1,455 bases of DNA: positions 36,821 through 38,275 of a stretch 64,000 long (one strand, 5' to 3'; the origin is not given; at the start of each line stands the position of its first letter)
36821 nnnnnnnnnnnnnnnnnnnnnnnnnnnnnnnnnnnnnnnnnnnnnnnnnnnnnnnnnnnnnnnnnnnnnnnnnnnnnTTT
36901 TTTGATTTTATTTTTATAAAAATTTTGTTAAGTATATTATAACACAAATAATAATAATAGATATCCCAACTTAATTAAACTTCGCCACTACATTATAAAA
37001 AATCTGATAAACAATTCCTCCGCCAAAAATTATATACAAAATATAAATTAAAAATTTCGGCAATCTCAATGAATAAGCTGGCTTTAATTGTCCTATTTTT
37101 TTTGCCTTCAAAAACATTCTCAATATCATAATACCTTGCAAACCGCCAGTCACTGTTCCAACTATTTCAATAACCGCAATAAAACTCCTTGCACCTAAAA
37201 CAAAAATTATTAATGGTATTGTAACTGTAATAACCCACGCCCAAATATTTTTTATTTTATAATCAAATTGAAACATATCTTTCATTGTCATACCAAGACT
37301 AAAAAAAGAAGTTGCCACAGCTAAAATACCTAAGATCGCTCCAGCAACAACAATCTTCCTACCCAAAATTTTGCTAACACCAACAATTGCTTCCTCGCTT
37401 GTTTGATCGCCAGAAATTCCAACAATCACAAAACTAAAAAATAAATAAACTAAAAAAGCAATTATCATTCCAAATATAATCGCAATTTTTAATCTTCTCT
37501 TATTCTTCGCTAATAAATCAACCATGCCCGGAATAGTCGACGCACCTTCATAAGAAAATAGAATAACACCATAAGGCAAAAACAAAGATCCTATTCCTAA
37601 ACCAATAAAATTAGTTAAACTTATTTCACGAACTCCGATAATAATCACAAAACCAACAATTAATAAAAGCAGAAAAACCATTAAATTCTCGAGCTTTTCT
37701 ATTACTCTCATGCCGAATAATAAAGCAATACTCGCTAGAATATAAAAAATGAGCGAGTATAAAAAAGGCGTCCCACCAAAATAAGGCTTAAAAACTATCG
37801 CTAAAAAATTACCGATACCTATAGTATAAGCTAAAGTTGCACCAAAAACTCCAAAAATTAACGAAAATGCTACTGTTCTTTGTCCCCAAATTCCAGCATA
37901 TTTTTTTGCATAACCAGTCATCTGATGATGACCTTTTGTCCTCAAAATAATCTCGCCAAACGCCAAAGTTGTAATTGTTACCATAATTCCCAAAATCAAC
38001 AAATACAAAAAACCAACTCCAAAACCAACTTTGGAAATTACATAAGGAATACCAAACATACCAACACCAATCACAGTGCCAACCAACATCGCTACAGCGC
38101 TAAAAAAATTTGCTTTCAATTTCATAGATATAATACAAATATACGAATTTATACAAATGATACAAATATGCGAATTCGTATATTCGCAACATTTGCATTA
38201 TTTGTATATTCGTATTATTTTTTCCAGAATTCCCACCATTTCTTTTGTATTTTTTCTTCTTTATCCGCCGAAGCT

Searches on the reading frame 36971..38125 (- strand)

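Call 51: search_protein_families(library=pfam, proteins=[window:36971-38125:-], max_evalue=0.001)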
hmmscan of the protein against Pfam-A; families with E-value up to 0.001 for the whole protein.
window:36971-38125:- (384 aa): 4 families
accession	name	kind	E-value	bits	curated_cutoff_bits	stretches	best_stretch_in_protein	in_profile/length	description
PF03222.19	Trp_Tyr_perm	-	2.8e-30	106.2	22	1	6-366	4-385/393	Tryptophan/tyrosine permease family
PF13520.12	AA_permease_2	-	2e-09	37.3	27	1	6-281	2-289/427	Amino acid permease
PF01490.24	Aa_trans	-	2.3e-09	36.9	25.6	1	5-372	3-402/410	Transmembrane amino acid transporter protein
PF00324.27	AA_permease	-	7.8e-05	22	24.6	1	11-240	3-253/470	Amino acid permease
